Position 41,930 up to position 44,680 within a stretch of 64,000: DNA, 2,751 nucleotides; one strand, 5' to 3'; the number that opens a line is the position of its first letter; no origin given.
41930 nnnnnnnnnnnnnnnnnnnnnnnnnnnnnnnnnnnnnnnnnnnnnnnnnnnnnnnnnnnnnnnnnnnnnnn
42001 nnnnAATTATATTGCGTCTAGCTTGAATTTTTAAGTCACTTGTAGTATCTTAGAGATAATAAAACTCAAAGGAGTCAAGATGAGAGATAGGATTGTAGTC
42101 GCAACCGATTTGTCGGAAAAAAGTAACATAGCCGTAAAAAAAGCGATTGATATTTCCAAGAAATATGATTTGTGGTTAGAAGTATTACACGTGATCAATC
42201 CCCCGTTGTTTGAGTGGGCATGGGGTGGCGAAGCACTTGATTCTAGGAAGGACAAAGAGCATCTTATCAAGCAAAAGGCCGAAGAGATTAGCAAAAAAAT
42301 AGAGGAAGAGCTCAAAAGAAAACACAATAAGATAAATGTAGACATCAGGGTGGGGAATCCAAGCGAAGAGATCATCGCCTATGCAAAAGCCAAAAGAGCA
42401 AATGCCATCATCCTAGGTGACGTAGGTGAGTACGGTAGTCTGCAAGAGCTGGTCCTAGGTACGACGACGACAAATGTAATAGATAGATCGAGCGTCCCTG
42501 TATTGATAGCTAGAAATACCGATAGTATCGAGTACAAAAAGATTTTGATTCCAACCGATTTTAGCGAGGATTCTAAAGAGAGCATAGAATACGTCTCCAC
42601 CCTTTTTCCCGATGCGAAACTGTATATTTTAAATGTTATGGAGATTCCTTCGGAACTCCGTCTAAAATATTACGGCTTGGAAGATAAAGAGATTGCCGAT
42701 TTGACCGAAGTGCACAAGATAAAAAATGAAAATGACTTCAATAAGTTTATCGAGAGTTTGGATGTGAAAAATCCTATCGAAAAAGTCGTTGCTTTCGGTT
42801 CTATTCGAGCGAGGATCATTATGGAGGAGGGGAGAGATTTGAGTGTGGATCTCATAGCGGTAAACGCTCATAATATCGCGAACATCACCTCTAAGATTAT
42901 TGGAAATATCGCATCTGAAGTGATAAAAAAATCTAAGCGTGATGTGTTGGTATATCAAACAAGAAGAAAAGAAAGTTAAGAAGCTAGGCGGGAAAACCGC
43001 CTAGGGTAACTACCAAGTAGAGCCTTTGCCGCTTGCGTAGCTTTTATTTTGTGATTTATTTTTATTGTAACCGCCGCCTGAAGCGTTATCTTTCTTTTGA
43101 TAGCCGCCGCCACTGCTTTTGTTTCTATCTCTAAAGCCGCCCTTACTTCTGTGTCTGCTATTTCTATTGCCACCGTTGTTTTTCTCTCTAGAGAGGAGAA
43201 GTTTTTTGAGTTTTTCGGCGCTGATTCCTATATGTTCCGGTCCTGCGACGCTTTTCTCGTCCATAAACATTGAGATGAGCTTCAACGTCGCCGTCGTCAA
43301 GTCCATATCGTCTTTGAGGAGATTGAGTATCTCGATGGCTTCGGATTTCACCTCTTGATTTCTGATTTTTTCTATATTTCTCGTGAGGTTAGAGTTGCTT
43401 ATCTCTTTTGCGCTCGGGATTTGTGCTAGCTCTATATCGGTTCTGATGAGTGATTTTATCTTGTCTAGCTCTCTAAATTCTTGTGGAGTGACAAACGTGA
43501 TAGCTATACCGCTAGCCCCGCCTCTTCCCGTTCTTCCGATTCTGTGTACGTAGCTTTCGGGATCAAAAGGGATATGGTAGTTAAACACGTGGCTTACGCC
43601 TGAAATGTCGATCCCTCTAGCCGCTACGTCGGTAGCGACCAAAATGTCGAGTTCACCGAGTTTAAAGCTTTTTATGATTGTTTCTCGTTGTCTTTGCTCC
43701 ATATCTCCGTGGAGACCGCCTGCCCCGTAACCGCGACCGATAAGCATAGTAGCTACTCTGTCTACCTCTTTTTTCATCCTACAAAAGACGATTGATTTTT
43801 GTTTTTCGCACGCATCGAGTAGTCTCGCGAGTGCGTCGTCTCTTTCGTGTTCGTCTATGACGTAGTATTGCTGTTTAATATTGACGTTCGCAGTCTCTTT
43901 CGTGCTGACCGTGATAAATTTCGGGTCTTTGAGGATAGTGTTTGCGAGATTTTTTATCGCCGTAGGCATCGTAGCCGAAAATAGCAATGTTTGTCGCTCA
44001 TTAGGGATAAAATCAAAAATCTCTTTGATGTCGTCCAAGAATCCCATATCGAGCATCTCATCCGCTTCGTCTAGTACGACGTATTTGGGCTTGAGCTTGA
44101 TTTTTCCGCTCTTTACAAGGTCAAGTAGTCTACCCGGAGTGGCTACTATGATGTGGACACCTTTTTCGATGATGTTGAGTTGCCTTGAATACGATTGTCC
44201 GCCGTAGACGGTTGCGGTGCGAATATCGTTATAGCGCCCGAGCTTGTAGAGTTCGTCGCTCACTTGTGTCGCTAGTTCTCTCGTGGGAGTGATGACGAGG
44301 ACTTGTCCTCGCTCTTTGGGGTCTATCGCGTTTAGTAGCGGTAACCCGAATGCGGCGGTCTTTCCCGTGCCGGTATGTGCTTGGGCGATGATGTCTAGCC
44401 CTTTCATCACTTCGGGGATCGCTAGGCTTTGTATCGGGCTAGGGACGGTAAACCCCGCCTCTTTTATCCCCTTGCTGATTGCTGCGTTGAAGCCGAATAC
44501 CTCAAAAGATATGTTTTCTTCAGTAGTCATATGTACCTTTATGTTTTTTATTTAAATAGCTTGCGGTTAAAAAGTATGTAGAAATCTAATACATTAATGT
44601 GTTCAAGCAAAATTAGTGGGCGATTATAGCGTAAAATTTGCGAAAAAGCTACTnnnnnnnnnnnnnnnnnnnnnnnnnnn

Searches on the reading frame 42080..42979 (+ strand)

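Call 51: search_protein_families(library=pfam, proteins=[window:42080-42979:+], max_evalue=0.00001)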
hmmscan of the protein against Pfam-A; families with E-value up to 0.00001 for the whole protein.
window:42080-42979:+ (299 aa): 1 family
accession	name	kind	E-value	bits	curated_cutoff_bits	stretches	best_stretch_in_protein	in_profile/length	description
PF00582.32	Usp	-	6.2e-40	137.4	24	2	1-145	1-141/141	Universal stress protein family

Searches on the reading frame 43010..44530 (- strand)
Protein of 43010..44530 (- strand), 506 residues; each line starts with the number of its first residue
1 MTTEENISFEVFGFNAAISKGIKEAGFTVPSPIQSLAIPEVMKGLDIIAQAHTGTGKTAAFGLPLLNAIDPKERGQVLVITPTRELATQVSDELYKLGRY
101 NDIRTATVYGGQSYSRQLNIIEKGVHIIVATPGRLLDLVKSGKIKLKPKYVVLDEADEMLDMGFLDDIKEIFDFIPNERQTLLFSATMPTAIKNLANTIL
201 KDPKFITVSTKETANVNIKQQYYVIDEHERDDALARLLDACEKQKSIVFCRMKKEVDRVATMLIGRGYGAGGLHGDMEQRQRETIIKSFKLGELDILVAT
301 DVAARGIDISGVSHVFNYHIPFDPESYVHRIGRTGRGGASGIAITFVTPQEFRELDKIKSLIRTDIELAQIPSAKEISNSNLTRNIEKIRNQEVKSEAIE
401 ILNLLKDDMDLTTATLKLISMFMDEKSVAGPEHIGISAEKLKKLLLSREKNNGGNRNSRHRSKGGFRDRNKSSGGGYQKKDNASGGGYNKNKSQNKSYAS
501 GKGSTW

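Call 51: search_protein_families(library=pfam, proteins=[window:43010-44530:-], max_evalue=0.00001)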
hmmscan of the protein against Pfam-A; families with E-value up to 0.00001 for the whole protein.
window:43010-44530:- (506 aa): 3 families
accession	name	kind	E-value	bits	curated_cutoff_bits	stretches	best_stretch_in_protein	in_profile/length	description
PF00270.35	DEAD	-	1.9e-49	168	26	1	31-194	1-166/167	DEAD/DEAH box helicase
PF00271.37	Helicase_C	-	4.9e-36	123.8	23.5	1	232-338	4-110/110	Helicase conserved C-terminal domain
PF04851.21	ResIII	-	1.4e-08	35.2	22.5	1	46-188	25-162/164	Type III restriction enzyme, res subunit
